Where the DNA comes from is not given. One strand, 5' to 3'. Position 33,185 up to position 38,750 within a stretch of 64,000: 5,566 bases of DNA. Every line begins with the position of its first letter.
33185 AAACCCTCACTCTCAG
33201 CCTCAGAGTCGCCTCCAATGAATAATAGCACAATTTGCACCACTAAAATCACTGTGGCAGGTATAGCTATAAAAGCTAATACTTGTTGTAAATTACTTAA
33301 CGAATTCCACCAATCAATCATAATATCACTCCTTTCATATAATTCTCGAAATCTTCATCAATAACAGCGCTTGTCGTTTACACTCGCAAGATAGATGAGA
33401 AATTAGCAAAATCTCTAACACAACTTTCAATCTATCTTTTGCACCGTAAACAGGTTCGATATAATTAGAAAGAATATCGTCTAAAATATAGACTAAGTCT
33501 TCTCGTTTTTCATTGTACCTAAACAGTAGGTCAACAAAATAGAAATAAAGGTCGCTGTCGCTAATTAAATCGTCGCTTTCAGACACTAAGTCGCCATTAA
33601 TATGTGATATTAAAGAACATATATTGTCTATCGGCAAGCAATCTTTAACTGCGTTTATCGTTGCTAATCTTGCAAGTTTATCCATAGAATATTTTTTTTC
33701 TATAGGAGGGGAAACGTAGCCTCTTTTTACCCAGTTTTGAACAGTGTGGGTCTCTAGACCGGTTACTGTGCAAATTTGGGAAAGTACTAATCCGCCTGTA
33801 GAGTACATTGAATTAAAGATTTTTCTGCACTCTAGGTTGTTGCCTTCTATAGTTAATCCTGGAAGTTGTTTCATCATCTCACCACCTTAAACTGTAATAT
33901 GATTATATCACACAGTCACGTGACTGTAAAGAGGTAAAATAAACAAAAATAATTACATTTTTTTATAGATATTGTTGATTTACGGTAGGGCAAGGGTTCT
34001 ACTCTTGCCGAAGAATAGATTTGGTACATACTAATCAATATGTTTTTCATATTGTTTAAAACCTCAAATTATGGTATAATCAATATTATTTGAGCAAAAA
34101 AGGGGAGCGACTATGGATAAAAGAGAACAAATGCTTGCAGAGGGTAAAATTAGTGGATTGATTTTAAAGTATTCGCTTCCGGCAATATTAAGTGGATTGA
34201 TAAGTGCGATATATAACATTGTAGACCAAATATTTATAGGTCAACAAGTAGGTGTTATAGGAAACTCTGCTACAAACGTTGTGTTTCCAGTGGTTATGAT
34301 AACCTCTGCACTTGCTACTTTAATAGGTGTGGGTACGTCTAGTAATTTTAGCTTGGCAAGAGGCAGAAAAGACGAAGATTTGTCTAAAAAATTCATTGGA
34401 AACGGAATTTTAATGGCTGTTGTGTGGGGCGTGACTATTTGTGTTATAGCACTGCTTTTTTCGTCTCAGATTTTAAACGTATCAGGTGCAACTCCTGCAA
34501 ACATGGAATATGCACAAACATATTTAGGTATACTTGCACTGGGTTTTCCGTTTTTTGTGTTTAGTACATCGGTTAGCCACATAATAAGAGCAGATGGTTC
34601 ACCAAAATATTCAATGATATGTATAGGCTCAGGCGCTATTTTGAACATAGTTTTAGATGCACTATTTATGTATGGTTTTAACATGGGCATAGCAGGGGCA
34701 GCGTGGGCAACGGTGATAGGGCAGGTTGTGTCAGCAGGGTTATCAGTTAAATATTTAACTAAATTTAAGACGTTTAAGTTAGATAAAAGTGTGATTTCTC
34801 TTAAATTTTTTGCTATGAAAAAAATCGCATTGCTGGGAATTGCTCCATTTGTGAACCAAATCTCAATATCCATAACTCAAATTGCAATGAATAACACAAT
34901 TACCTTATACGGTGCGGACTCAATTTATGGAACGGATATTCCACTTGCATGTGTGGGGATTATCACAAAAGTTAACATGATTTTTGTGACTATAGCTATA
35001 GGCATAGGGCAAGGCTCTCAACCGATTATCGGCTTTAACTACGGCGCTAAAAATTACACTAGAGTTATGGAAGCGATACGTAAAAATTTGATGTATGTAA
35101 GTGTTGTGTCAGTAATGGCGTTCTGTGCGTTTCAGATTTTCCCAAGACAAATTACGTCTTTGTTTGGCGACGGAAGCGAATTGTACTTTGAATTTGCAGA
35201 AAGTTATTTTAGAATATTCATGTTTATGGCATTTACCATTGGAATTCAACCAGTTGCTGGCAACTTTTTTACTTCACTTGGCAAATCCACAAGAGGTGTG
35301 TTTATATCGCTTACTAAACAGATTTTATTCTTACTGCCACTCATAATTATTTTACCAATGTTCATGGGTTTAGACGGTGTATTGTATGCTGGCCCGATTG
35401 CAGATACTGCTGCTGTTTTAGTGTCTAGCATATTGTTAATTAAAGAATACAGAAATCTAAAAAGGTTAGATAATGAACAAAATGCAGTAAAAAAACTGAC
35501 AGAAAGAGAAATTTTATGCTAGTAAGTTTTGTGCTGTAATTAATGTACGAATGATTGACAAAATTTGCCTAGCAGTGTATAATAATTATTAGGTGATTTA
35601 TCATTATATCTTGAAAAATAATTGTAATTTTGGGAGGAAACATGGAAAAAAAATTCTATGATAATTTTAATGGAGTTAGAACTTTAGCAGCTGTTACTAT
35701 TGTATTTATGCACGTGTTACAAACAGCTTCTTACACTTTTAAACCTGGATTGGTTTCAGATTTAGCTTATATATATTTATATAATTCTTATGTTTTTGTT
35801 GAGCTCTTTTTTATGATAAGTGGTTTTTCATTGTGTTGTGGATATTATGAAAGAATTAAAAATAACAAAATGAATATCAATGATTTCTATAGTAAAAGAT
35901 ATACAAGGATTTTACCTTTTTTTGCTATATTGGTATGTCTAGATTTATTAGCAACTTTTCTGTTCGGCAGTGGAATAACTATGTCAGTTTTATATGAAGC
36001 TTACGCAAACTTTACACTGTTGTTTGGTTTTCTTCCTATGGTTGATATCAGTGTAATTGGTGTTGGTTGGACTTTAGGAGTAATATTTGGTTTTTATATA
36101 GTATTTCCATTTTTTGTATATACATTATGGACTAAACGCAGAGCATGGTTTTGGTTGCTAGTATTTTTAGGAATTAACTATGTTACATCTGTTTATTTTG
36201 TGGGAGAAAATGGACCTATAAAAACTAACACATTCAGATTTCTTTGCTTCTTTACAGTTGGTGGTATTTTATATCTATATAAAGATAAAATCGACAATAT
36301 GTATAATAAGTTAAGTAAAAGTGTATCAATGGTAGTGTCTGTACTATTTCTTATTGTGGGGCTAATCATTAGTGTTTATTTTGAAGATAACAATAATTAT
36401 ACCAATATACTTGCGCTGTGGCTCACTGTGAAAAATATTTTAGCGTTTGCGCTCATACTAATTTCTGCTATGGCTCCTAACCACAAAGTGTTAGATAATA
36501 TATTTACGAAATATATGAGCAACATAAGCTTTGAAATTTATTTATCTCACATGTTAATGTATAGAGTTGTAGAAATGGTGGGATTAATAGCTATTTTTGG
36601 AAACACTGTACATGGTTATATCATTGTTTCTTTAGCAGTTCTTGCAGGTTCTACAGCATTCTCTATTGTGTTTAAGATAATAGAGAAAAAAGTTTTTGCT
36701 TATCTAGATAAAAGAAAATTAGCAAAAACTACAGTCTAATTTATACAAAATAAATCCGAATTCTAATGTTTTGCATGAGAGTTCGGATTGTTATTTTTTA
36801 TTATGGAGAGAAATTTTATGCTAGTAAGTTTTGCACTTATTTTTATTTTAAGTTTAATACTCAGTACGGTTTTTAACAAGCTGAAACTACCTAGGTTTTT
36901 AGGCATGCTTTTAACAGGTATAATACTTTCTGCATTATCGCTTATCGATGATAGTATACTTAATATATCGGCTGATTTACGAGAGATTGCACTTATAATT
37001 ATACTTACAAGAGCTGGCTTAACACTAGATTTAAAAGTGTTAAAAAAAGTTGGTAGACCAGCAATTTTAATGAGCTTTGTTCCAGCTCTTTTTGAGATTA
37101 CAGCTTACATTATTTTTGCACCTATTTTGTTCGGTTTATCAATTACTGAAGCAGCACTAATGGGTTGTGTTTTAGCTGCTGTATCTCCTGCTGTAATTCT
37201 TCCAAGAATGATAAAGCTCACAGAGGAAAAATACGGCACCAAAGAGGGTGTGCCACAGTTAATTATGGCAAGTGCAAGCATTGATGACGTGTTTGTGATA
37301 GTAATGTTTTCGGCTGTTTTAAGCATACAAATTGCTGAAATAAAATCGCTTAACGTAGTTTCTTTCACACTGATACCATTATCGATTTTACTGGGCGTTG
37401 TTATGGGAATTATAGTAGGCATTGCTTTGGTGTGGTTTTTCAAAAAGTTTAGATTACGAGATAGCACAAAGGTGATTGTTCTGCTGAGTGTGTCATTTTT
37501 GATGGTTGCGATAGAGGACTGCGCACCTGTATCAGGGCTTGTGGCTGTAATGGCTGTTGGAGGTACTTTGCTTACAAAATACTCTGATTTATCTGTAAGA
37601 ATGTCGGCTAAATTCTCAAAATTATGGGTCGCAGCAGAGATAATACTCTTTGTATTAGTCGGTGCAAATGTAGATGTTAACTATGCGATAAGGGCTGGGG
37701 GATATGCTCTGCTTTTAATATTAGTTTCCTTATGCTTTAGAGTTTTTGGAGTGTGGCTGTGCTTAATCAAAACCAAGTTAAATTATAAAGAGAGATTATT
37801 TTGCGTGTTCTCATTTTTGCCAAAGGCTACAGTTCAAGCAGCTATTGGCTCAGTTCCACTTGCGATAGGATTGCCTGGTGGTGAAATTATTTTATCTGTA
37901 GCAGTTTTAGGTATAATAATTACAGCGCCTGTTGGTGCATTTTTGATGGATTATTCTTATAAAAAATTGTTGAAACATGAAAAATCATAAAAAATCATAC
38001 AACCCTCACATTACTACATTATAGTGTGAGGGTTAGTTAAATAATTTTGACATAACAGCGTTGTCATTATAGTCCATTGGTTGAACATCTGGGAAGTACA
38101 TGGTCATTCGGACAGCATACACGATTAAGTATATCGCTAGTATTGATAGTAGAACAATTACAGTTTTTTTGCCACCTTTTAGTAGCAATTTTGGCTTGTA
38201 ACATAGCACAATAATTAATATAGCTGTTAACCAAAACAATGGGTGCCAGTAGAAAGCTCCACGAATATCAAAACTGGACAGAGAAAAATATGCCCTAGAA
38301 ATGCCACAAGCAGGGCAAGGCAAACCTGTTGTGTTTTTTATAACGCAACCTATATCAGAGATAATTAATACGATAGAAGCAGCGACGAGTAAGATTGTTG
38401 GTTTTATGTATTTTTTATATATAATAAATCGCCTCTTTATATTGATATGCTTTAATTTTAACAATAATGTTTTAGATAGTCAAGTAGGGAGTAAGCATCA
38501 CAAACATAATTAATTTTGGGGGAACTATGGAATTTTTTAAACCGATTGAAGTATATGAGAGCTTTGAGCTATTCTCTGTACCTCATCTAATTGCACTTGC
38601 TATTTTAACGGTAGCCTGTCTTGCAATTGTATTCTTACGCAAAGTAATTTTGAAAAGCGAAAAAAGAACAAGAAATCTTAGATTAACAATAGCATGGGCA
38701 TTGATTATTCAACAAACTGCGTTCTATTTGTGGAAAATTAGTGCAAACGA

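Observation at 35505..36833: Acyltransferase-3 gene as a self-contained cassette flanked by perfect 27-bp direct repeats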

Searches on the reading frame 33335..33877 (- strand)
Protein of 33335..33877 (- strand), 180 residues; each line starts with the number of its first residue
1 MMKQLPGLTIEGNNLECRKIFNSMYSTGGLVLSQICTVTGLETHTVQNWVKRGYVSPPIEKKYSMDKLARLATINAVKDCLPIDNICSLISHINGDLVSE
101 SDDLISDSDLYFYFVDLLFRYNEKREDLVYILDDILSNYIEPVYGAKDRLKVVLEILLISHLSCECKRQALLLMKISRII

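Call 5: search_protein_families(library=pfam, proteins=[window:33335-33877:-])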
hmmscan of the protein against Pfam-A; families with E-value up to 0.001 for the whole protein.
window:33335-33877:- (180 aa): 2 families
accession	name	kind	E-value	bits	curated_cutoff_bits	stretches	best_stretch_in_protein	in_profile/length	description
PF08876.17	DUF1836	-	2.8e-12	47.1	27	1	41-113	35-104/105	Domain of unknown function (DUF1836)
PF13411.12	MerR_1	-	4.2e-05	24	21.6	1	32-79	3-54/69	MerR HTH family regulatory protein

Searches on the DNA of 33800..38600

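Call 50: search_rna_families(source=window, start=33800, end=38600, threshold=evalue, max_evalue=1)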
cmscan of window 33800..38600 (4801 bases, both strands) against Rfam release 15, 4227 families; matches with E-value up to 1: 1.
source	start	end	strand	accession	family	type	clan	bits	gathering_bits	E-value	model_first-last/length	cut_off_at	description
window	36575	36700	-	RF01087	PK-repZ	Cis-reg;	-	20.5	44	0.3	1-150/150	no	Pseudoknot of the regulatory region of the repZ gene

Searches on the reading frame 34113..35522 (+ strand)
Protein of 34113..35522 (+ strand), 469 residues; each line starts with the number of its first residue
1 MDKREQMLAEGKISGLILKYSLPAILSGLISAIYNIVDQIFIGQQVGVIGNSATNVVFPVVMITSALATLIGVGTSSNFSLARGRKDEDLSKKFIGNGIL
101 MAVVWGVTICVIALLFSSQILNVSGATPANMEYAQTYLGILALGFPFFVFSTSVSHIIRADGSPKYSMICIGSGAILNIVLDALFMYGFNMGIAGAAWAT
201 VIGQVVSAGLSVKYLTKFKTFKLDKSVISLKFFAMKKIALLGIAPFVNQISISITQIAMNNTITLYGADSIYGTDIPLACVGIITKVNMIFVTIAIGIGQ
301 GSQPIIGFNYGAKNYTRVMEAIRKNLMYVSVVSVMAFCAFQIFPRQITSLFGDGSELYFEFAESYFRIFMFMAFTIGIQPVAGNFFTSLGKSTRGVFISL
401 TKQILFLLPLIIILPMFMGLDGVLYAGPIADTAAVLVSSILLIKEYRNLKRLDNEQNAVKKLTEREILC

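Call 5: search_protein_families(library=pfam, proteins=[window:34113-35522:+])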
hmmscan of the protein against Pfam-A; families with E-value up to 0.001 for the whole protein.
window:34113-35522:+ (469 aa): 1 family
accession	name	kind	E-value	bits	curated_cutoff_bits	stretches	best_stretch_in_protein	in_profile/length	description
PF01554.23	MatE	-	1.9e-38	132.1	24.9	2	23-183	1-160/161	MatE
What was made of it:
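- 34113..35522 (+): MATE-family efflux transporter gene (469 aa). Its last 18 nt, including the TAG stop, lie in the left repeat copy. Pfam MatE E = 1.9e-38 (call 5).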

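Call 7: find_encoding_contigs(protein=window:34113-35522:+, flank=6000, max_places=10)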
Protein window:34113-35522:+ (469 aa): no gene with exactly this product is on record in the collection.

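Call 10: find_related_loci(query=window:34113-35522:+, collection=genome_contigs, flank=6000)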
Query window:34113-35522:+ (469 aa) in genome_contigs; peptide patterns used: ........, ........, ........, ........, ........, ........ (x = any residue, [..] = any of these).
68 stretches matched a pattern; 48 encode a relative of the query (tblastn E <= 1e-3); 48 distinct loci.
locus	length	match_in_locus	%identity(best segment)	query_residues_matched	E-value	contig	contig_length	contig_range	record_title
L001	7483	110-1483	51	2-459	5e-155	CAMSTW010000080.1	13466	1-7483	MAG TPA_asm: uncultured Dorea sp. isolate SRR12358611_bin.14_metawrap_v1.3_MAG genome assembly, contig: NODE.2441_length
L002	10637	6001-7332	56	6-449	8e-155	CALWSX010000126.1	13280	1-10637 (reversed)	MAG: uncultured Lachnospiraceae bacterium isolate E03__bin305 genome assembly, contig: E03__k127_2700811, whole genome s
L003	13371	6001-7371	50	2-458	2e-153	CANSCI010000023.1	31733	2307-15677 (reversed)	MAG TPA_asm: uncultured Dorea sp. isolate SRR15730542_bin.26_metawrap_v1.3_MAG genome assembly, contig: NODE.1458_length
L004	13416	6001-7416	48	2-466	1e-152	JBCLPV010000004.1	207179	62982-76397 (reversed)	Lachnospiraceae bacterium 50-23 voucher GPTB0131 scaffold4, whole genome shotgun sequence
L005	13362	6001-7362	52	1-454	9e-152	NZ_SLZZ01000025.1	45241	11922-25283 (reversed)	Muricomes intestini strain DSM 29489 Ga0244712_125, whole genome shotgun sequence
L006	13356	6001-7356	50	3-457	2e-151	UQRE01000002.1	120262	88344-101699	uncultured Dorea sp. isolate UMGS566 genome assembly, contig: NODE_23_length_120262_cov_67.3731, whole genome shotgun se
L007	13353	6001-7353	51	2-452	3e-151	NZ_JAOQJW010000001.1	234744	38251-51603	Dorea amylophila strain H5_25 .14207_7_37.1, whole genome shotgun sequence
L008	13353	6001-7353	51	2-452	2e-150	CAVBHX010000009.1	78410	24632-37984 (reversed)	bacterium isolate G02646-L1_cleanbin_000010 genome assembly, contig: Spades_G02646-L1_contig_137, whole genome shotgun s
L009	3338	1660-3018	50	8-460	6e-156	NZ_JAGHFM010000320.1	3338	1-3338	MAG: Terrisporobacter sp. isolate MAG.180 k127_1519259, whole genome shotgun sequence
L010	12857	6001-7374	50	2-461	2e-149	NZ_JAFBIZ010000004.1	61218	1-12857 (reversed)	Faecalicatena contorta strain ET51 Prase_4_NODE_4_length_61218_cov_34.1959, whole genome shotgun sequence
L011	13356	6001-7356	51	3-457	1e-147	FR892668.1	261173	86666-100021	Dorea sp. CAG:317 genomic scaffold, scf71, whole genome shotgun sequence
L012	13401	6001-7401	50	2-465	3e-147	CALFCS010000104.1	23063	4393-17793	MAG TPA_asm: uncultured Lachnospiraceae bacterium isolate SRR2857969_bin.89_CONCOCT_v1.1_MAG genome assembly, contig: ER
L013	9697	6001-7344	52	8-455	2e-147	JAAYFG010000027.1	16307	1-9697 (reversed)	MAG: Tissierellia bacterium isolate AS07pgkLD_52 43068_AS07, whole genome shotgun sequence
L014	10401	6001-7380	49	5-461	5e-147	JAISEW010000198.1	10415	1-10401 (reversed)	MAG: Gracilibacteraceae bacterium isolate Gx485_bin213 k119_6128215, whole genome shotgun sequence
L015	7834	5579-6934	51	3-454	1e-145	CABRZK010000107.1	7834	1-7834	MAG TPA_asm: uncultured Eubacterium sp. isolate MGYG-HGUT-02070 genome assembly, contig: GUT_GENOME125804_107, whole gen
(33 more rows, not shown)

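Call 12: find_homologous_proteins(query=window:34113-35522:+, max_evalue=1e-50)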
Query window:34113-35522:+ (469 aa): 7877 proteins with E <= 1e-50 among 8000 candidates; the best 120 are listed.
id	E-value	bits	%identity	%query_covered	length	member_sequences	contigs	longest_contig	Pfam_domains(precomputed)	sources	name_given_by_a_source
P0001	6.8e-295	996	100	100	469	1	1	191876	PF01554.24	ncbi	-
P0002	8.0e-170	584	57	99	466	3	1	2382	PF01554.24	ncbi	-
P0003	9.7e-168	577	58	98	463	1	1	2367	PF01554.24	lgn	-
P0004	1.1e-165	570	58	99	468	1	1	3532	PF01554.24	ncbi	-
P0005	5.2e-162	558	55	98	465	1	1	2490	PF01554.24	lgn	-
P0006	5.5e-162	558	56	97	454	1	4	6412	PF01554.24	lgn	-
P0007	5.9e-162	558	57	97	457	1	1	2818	PF01554.24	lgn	-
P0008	4.8e-161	555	56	96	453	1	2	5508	PF01554.24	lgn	-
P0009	7.9e-161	554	56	97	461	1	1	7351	PF01554.24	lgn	-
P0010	8.4e-161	554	56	95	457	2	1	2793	PF01554.24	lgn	-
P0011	8.8e-161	554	56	96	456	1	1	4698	PF01554.24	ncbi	-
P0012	4.0e-160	552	56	97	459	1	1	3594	PF01554.24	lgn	-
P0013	3.2e-158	546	56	95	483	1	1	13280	PF01554.24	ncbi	-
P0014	1.1e-156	540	55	95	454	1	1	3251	PF01554.24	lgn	-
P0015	8.8e-156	538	57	95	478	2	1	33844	PF01554.24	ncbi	-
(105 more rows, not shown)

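Call 15: find_encoding_contigs(protein=P0001, flank=10000, max_places=5)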
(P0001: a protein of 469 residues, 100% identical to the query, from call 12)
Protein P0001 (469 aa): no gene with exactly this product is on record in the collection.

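Call 21: find_encoding_contigs(protein=P0015, flank=5000, max_places=3)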
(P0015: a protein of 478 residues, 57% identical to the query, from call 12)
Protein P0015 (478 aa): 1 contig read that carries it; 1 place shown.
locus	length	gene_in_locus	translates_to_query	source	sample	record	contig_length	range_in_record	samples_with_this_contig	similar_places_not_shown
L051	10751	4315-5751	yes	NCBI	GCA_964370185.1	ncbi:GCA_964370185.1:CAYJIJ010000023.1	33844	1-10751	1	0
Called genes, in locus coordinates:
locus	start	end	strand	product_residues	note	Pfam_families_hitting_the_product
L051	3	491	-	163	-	?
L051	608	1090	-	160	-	PF13420:Acetyltransf_4 (weak), PF00583:Acetyltransf_1, PF13508:Acetyltransf_7 (weak), PF13302:Acetyltransf_3 (weak)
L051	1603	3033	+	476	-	PF08239:SH3_3 (weak), PF01427:Peptidase_M15 (faint)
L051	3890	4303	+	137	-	PF12802:MarR_2, PF01047:MarR (weak)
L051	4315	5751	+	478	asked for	PF01554:MatE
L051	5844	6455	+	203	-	PF00440:TetR_N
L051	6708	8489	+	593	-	PF00664:ABC_membrane, PF02463:SMC_N (weak), PF00005:ABC_tran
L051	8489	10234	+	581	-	PF00664:ABC_membrane, PF02463:SMC_N, PF00005:ABC_tran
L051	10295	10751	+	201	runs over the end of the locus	PF14196:ATC_hydrolase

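Call 31: list_cluster_members(proteins=[P0001, P0121, P0241])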
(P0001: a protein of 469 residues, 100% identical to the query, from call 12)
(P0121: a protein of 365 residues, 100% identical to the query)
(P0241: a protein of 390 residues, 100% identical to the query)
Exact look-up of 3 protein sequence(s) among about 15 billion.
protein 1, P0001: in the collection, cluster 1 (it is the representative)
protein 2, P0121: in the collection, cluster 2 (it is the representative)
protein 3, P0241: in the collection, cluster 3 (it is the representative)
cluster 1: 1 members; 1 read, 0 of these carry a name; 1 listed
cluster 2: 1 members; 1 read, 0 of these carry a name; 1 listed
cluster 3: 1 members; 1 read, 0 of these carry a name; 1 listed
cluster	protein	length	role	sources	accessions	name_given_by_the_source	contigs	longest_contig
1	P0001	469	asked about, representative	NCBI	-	-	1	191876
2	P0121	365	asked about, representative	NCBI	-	-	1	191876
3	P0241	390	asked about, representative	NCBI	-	-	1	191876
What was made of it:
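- Tried and rejected: Cluster look-up gave no names or accessions (call 31).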

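Call 35: search_protein_families(library=ncbifam, proteins=[window:34113-35522:+], max_evalue=0.001)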
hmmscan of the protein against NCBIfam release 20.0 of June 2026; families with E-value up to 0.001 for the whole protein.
window:34113-35522:+ (469 aa): 9 families
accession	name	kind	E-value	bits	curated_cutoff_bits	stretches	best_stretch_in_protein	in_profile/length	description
NF007130.1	PRK09575.1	equivalog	2.3e-68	231.5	445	1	13-447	4-432/435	MATE family efflux transporter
TIGR00797.1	matE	subfamily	1.1e-49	169.5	147.4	2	23-271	1-249/396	MATE family efflux transporter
NF000217.1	MATE_multi_FepA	equivalog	1.2e-39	136.6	900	1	3-444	3-436/443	multidrug efflux MATE transporter FepA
NF000131.1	MATE_multi_MepA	equivalog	5.6e-32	111.5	850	1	17-444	18-435/451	multidrug efflux MATE transporter MepA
NF041801.1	MATE_SolL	equivalog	2.6e-24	85.8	780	1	2-442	7-446/458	solanimycin export family MATE transporter SolL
NF007690.0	PRK10367.1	equivalog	4.3e-09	35.8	409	1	19-366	13-354/441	MATE family efflux transporter DinF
NF007562.1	PRK10189.1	equivalog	1.2e-08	34.2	465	1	59-219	70-236/470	EmmdR/YeeO family multidrug/toxin efflux MATE transporter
NF045578.1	export_MbnM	equivalog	1.6e-07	30.7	285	1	59-218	43-199/410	methanobactin export MATE transporter MbnM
TIGR02900.1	spore_V_B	equivalog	8.9e-06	24.7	372.3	1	16-265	226-478/488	stage V sporulation protein B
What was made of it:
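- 34113..35522 (+): NCBIfam MATE models match (call 35).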

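Call 68: find_encoding_contigs(protein=P0004, flank=3000, max_places=3)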
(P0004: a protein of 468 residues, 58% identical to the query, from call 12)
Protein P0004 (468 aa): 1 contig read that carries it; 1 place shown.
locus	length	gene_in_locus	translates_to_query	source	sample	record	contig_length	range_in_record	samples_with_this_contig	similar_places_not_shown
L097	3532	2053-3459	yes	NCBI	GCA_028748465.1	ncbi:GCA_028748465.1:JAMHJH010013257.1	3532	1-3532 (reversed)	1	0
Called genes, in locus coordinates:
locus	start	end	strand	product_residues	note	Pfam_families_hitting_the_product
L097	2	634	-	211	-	?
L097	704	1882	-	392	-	PF02653:BPD_transp_2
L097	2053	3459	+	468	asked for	PF01554:MatE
